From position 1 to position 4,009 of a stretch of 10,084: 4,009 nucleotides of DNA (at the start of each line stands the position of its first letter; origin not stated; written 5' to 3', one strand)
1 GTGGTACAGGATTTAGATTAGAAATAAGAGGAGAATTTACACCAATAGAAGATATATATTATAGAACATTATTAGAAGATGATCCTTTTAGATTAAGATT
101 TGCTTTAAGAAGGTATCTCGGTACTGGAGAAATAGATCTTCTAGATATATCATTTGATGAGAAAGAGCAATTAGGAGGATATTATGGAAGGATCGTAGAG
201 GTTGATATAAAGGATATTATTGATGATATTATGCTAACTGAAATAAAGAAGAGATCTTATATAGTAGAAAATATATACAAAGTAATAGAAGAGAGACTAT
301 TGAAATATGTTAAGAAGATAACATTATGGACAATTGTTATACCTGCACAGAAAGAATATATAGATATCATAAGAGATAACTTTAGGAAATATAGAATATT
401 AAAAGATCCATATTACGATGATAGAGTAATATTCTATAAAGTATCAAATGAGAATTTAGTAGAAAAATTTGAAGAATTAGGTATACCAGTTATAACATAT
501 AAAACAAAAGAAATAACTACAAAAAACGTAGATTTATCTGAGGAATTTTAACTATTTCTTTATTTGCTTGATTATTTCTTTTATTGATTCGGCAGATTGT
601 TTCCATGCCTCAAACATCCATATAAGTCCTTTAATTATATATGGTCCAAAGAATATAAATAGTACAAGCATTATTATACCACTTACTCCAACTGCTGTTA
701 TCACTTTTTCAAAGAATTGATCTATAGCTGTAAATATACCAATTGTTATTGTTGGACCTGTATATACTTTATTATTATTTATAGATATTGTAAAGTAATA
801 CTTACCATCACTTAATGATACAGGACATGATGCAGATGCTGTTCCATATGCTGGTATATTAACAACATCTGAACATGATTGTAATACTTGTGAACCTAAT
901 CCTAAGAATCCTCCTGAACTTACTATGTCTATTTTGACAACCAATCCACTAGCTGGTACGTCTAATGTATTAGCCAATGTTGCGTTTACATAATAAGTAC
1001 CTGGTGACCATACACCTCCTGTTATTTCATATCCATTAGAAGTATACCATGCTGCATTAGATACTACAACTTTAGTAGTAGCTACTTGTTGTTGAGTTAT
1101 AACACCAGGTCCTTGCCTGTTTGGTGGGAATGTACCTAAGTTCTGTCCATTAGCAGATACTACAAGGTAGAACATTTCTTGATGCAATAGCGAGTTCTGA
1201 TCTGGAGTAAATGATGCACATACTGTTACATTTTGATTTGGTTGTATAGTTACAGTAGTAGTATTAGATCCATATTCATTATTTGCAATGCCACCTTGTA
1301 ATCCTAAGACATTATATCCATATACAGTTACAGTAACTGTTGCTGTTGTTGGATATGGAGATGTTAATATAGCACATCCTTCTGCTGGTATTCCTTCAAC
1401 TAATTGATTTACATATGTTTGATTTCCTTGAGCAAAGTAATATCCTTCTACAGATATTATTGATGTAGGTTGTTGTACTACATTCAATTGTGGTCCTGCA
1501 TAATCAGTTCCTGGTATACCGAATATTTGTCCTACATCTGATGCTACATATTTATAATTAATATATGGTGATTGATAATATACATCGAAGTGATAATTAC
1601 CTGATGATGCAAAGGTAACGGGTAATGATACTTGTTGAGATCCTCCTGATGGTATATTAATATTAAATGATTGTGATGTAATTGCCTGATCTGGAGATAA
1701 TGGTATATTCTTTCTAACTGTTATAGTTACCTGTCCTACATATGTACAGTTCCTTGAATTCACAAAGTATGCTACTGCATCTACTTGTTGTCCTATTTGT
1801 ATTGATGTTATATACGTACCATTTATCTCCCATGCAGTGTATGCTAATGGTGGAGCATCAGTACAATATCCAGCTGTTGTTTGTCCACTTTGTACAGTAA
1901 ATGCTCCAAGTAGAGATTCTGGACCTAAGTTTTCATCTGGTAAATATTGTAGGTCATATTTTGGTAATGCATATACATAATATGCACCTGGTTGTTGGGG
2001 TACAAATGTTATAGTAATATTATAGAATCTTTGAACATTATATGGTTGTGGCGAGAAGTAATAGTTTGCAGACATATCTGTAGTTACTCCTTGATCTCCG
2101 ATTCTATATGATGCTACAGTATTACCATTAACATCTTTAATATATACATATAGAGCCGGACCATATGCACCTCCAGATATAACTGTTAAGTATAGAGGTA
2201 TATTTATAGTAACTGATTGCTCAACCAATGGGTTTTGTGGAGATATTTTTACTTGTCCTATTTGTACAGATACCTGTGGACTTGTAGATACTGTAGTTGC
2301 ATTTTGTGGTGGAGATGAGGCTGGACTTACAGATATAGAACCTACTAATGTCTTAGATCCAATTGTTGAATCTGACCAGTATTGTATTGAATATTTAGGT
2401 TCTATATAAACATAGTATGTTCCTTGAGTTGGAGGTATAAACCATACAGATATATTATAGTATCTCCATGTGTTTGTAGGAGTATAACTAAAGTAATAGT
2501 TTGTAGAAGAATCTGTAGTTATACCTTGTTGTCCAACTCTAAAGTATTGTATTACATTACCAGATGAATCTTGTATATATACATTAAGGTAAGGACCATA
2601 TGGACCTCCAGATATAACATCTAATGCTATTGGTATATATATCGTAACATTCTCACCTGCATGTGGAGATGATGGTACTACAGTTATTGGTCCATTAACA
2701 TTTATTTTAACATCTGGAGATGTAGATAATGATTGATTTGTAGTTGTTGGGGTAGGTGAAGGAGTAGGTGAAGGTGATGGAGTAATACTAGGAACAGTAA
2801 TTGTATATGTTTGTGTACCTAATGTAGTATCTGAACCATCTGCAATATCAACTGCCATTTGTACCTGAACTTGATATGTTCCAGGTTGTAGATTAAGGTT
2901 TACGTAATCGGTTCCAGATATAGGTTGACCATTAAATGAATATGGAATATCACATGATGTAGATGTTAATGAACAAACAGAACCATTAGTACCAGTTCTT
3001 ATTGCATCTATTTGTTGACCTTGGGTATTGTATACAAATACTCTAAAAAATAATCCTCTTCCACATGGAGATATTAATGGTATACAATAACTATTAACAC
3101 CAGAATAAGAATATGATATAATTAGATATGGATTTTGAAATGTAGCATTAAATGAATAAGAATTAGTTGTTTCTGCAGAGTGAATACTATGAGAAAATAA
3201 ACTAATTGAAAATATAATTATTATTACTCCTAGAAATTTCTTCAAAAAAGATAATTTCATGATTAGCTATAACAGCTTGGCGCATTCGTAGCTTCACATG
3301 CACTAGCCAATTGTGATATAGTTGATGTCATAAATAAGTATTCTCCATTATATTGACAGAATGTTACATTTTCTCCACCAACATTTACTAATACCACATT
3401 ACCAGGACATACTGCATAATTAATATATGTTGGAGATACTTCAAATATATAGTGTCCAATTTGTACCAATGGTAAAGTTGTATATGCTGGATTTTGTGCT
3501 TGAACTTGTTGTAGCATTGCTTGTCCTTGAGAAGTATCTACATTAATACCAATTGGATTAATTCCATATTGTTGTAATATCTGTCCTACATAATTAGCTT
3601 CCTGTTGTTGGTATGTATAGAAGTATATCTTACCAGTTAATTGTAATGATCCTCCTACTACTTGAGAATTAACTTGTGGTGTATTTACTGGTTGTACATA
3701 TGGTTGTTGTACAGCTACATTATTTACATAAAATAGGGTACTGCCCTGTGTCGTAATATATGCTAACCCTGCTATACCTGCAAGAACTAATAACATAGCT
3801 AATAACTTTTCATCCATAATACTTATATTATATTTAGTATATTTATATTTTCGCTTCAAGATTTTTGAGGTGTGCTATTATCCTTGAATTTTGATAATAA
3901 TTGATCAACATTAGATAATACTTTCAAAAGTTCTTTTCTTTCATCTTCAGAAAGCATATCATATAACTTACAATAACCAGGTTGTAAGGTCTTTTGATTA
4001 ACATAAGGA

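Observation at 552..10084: Lone mini-MCM gene wedged between arrays of exported and membrane proteins: candidate undescribed archaeal mobile element or virus (replication module plus envelope/adhesion module)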

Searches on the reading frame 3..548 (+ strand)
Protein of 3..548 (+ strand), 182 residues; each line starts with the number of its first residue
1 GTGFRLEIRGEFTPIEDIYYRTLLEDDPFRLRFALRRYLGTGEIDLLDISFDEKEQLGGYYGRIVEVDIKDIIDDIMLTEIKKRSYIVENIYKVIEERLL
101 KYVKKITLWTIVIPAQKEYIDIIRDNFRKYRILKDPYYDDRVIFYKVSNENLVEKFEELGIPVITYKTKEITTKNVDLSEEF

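Call 82: predict_structure(protein=window:3-548:+)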
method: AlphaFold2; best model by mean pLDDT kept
length: 182 residues; sequences in the alignment: 1
mean_pLDDT: 41.5   pTM: 0.33
mean pLDDT of the five models: 41.5, 40.2, 38.8, 37.9, 37.2
residues with pLDDT >= 90: 0; 70-90: 21; 50-70: 38; < 50: 123
segments of 3 or more residues with pLDDT < 50: 1-107, 169-182
pLDDT, mean of each block of 10 residues (from residue 1): 26 31 32 30 25 24 25 29 29 33 43 73 66 55 61 72 59 36 27
secondary structure, 60 per line:
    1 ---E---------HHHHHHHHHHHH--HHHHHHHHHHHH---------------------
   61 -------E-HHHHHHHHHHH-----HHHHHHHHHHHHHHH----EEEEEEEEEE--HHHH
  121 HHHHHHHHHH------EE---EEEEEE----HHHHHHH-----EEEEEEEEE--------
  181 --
elements in order: H14-25 H28-39 H70-80 H86-100 E105-114 H117-130 E142-147 H152-158 E164-172
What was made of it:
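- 1..551 (+): g01, C-terminal 183 codons of a 228-241-aa soluble protein; the gene runs off the left end of the contig. It is conserved next to the cluster in types A, B and E. The full-length relatives carry the motifs hhhDxD, SGxG and hhDhsF, which recall a palm or AEP-like domain, but this is unproven. The AF2 model of the fragment failed (call 82).
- On Archaeo-eukaryotic primase / prim-pol (for g01): The AF2 model of the partial protein is unusable (pLDDT 41, call 82).
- Tried and rejected: AF2 on the window's partial sequence, which gave pLDDT 41 (call 82).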

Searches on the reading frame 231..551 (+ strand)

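Call 4: search_protein_families(library=pfam, proteins=[window:231-551:+], max_evalue=0.1)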
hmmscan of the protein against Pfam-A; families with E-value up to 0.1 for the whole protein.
window:231-551:+ (106 aa): 1 family
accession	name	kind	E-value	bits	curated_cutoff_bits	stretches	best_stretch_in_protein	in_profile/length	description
PF05347.21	Complex1_LYR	-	0.016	15.6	24.8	1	39-60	22-43/59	Complex 1 protein (LYR family)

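Call 5: search_protein_families(library=phrogs, proteins=[window:231-551:+], max_evalue=0.1)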
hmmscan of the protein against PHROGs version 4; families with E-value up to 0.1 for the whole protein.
window:231-551:+ (106 aa): 1 family
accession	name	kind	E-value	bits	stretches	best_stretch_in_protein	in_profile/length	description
phrog_25707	-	unknown function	0.081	13.9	1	36-97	86-148/152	-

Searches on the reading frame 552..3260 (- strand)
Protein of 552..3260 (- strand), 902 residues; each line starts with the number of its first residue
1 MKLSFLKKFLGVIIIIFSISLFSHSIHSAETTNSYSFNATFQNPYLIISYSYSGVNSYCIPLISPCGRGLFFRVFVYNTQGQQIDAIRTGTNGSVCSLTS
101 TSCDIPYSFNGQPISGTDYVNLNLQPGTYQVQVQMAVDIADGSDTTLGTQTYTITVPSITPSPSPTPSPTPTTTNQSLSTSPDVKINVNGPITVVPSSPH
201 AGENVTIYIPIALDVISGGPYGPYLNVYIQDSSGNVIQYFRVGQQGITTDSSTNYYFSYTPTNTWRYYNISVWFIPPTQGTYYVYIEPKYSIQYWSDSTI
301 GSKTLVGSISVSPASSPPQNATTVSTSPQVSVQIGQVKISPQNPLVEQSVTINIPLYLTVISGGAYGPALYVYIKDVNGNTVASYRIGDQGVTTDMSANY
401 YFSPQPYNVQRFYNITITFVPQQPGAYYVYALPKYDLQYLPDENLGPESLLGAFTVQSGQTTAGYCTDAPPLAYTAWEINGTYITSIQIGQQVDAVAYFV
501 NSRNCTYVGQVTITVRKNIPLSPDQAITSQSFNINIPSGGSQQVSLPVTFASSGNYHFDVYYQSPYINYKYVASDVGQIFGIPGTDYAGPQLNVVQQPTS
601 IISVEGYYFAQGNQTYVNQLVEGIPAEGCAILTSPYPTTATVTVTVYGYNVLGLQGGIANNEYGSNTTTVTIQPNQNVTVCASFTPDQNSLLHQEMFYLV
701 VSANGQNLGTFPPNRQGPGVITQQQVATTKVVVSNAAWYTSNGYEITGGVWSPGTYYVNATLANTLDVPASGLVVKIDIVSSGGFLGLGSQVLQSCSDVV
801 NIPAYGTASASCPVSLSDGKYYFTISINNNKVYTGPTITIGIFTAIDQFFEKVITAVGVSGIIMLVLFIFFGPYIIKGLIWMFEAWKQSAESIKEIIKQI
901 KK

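Call 4: search_protein_families(library=pfam, proteins=[window:552-3260:-], max_evalue=0.1)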
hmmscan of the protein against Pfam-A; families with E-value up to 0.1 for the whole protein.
window:552-3260:- (902 aa): 4 families
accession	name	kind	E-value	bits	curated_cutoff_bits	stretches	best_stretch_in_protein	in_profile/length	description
PF24507.1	Ig_CFAP65_4th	-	0.00054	20.7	27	0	666-701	28-63/76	CFAP65, fourth Ig-like domain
PF18682.6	PilA4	-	0.065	14.1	26.8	0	793-834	31-74/83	Pilin A4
PF13860.13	FlgD_ig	-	0.071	13.5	27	0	115-134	55-74/79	FlgD Ig-like domain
PF22073.2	Cep192_D4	-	0.092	13.4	35.5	0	660-694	54-88/112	Cep192 domain 4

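Call 5: search_protein_families(library=phrogs, proteins=[window:552-3260:-], max_evalue=0.1)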
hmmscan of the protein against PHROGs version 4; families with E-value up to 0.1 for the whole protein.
window:552-3260:- (902 aa): 0 families

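Call 38: find_homologous_proteins(query=window:555-3260:-)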
Query window:555-3260:- (902 aa): 5 proteins with E <= 0.001 among 8000 candidates.
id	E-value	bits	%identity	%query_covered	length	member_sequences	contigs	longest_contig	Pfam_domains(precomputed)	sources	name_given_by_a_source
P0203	0.0e+0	2008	100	100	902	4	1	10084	-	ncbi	ncbi:MAG: hypothetical protein ACP5GJ_04330 [Nanopusillaceae archaeon]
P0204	6.7e-244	830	44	97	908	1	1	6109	-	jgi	-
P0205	2.5e-234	798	48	100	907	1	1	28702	-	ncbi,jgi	ncbi:MAG: hypothetical protein ACP5GJ_03865 [Nanopusillaceae archaeon]|jgi:hypothetical protein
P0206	4.0e-234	798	47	100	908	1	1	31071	-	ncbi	-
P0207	5.0e-186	639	46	87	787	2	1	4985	-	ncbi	-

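Call 40: find_encoding_contigs(protein=P0205, flank=10000, max_places=2)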
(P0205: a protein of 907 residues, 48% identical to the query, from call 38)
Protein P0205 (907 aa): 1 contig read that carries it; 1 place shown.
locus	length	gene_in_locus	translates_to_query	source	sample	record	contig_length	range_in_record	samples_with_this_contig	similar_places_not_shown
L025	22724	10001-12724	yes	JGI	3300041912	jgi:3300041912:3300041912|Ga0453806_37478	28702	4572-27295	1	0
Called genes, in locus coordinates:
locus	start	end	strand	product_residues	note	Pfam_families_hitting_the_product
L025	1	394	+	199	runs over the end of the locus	-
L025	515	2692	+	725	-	-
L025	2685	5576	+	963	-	-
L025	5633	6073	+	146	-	-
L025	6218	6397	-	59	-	-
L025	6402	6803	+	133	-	-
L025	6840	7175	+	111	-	-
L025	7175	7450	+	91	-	-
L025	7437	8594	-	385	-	PF00493:MCM, PF00004:AAA (weak), PF01078:Mg_chelatase (faint), PF07728:AAA_5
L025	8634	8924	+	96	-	-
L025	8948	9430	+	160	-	PF01047:MarR (weak), PF12802:MarR_2 (weak), PF13412:HTH_24 (weak)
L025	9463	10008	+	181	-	-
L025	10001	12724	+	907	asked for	-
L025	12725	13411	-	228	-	-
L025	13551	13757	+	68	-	-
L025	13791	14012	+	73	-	-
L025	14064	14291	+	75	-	-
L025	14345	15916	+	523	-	-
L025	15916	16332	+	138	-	-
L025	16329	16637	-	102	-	-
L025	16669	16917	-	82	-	-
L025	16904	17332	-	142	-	-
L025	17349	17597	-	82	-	-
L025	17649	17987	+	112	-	PF01870:Hjc (weak)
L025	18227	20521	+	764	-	-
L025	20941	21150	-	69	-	-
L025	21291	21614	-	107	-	-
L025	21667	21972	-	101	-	-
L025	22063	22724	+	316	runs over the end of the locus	-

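Call 41: find_encoding_contigs(protein=P0206, flank=10000, max_places=2)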
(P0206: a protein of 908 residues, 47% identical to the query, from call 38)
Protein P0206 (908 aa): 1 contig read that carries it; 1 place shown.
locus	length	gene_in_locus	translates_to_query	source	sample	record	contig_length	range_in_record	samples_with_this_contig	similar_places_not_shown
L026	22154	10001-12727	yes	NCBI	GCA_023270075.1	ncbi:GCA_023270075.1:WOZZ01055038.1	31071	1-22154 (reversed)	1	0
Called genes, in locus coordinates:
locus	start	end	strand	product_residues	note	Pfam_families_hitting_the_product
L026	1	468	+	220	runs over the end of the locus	-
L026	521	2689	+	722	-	-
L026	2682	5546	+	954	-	-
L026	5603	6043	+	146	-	-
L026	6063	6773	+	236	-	-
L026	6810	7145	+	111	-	-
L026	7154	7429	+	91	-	-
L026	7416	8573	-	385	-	PF00493:MCM, PF00004:AAA, PF01078:Mg_chelatase (faint), PF07728:AAA_5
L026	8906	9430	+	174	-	PF01047:MarR (weak), PF12802:MarR_2 (weak), PF13412:HTH_24 (weak)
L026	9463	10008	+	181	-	-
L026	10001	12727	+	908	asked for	-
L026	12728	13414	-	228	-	-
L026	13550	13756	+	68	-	-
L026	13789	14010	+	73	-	-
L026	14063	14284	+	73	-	-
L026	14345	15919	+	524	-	-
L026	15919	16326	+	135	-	-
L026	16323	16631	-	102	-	-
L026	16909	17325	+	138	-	PF02195:ParB_N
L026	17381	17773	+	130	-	-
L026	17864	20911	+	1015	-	-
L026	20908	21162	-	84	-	-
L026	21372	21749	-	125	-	-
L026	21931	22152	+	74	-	?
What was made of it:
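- On Plasmid: A ParB_N gene occurs in one relative only (call 41).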

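Call 44: search_protein_families(library=pfam, proteins=[L025:14345-15916:+, L025:15916-16332:+, L025:16329-16637:-, L025:16904-17332:-, L025:17649-17987:+, L025:18227-20521:+, L025:21291-21614:-, L025:21667-21972:-, L025:22063-22722:+, L025:12725-13411:-], max_evalue=0.05)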
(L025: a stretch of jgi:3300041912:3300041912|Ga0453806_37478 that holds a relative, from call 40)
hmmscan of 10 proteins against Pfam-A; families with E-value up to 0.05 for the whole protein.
L025:14345-15916:+ (523 aa): 1 family
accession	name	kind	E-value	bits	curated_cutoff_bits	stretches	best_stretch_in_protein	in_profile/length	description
PF10102.14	DUF2341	-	0.0016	19.3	23.4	1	427-485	13-72/84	Domain of unknown function (DUF2341)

L025:15916-16332:+ (138 aa): 0 families

L025:16329-16637:- (102 aa): 5 families
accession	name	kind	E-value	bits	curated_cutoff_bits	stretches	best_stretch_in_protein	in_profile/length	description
PF12596.13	Tnp_P_element_C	-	0.0014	19.7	22.6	1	19-81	37-100/107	87kDa Transposase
PF24915.1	Spectrin_SESTD1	-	0.0022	18.8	27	1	7-63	8-65/110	SESTD1-like, spectrin repeat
PF00669.25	Flagellin_N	-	0.036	14.6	26.6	1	8-53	77-121/139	Bacterial flagellin N-terminal helical region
PF03748.19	FliL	-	0.037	15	24.6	1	11-54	41-84/103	Flagellar basal body-associated protein FliL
PF22966.1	INTS7_C_plants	-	0.049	13.6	27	0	5-93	33-122/172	Integrator complex subunit 7, C-terminal domain in plants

L025:16904-17332:- (142 aa): 0 families

L025:17649-17987:+ (112 aa): 5 families
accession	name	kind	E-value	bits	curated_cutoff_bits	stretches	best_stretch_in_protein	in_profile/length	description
PF01870.24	Hjc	-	3.3e-06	27.4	21.1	1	10-83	2-75/93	Archaeal holliday junction resolvase (hjc)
PF04471.18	Mrr_cat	-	0.0058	17.2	21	1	9-85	8-79/115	Restriction endonuclease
PF13156.12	Mrr_cat_2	-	0.0097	16.2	22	1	36-98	32-89/127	Restriction endonuclease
PF02021.23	UPF0102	-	0.03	15.1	23.6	1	10-70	1-59/80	Uncharacterised protein family UPF0102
PF03008.20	DUF234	-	0.048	14.5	22.5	0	32-58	66-92/100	Archaea bacterial proteins of unknown function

L025:18227-20521:+ (764 aa): 1 family
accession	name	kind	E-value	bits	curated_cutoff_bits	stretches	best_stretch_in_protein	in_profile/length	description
PF04763.17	DUF562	-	0.0078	16.1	25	0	90-118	34-62/146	Protein of unknown function (DUF562)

L025:21291-21614:- (107 aa): 3 families
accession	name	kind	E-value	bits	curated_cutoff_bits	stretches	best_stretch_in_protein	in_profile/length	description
PF11363.13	DUF3164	-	0.00058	20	23.7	1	15-70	11-66/194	Protein of unknown function (DUF3164)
PF06850.17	PHB_depo_C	-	0.0033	17.4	27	1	58-107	62-111/203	PHB de-polymerase C-terminus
PF08759.17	GT-D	-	0.044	14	27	1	15-105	24-113/225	Glycosyltransferase GT-D fold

L025:21667-21972:- (101 aa): 1 family
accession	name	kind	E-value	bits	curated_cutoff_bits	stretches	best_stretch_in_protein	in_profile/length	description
PF14025.11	DUF4241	-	0.0049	17.4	27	1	30-58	83-111/189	Protein of unknown function (DUF4241)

L025:22063-22722:+ (220 aa): 0 families

L025:12725-13411:- (228 aa): 0 families

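Call 51: find_related_loci(query=window:555-3260:-, collection=viral_contigs, flank=10000)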
Query window:555-3260:- (902 aa) in viral_contigs; peptide patterns used: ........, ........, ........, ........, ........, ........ (x = any residue, [..] = any of these).
9 stretches matched a pattern, but none encodes a relative of the query by tblastn (E <= 1e-3).

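Call 96: search_protein_families(library=ncbifam, proteins=[window:555-3260:-], max_evalue=0.05)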
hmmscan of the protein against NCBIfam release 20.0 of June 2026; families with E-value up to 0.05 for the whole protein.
window:555-3260:- (902 aa): 4 families
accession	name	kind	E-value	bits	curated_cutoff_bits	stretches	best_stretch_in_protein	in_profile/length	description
TIGR03773.1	anch_rpt_wall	hypoth_equivalog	0.00027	20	190.3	1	87-176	96-190/516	TIGR03773 family transporter-associated surface protein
TIGR03769.1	P_ac_wall_RPT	domain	0.0028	18.1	30.9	1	125-156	11-41/41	TIGR03769 domain-containing protein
NF007507.1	PRK10102.1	equivalog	0.017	15.2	75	0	506-559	49-100/106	curli assembly chaperone CsgC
NF038134.1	choice_anch_M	domain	0.033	14.2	55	1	125-156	153-184/184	choice-of-anchor M domain-containing protein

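Call 97: search_protein_families(library=padloc, proteins=[L026:16909-17325:+, L026:15919-16326:+, L026:17381-17773:+, L026:21372-21749:-, L026:20908-21162:-], max_evalue=0.01)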
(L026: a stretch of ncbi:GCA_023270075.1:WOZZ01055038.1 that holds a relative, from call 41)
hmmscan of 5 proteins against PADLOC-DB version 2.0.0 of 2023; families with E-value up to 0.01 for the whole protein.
L026:16909-17325:+ (138 aa): 1 family
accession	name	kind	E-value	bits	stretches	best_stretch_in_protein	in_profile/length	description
PDLC03308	MTase_II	-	0.00024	18.2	1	48-79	68-99/419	Type II methyltransferase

L026:15919-16326:+ (135 aa): 0 families

L026:17381-17773:+ (130 aa): 0 families

L026:21372-21749:- (125 aa): 0 families

L026:20908-21162:- (84 aa): 0 families

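Call 106: search_solved_structures(query=window:555-3260:-, max_evalue=1)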
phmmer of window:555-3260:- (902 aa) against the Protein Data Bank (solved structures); distinct sequences matched with E-value up to 1: 5.
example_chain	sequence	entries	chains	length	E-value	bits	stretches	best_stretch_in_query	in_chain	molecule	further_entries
4d1w_A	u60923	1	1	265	0.081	14.1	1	132-220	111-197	METALLO-B-LACTAMASE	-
4d1t_A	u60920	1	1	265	0.081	14.1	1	132-236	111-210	METALLO-B-LACTAMASE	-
2y87_A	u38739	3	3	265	0.081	14.1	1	132-236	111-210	METALLO-B-LACTAMASE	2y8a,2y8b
4d1v_A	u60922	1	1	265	0.083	14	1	132-236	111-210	METALLO-B-LACTAMASE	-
4d1u_A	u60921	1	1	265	0.2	12.8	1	148-236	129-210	METALLO-B-LACTAMASE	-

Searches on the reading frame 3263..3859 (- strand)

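Call 4: search_protein_families(library=pfam, proteins=[window:3263-3859:-], max_evalue=0.1)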
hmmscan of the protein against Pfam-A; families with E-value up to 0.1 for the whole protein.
window:3263-3859:- (198 aa): 0 families

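Call 5: search_protein_families(library=phrogs, proteins=[window:3263-3859:-], max_evalue=0.1)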
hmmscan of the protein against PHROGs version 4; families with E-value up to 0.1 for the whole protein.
window:3263-3859:- (198 aa): 0 families

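Call 96: search_protein_families(library=ncbifam, proteins=[window:3266-3817:-], max_evalue=0.05)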
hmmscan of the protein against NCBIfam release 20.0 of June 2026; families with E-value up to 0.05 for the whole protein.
window:3266-3817:- (184 aa): 1 family
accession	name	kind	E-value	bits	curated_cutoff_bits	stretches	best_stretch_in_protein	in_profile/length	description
TIGR02189.1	GlrX-like_plant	paralog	0.041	13.9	93.8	0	77-122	24-69/99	glutaredoxin-like family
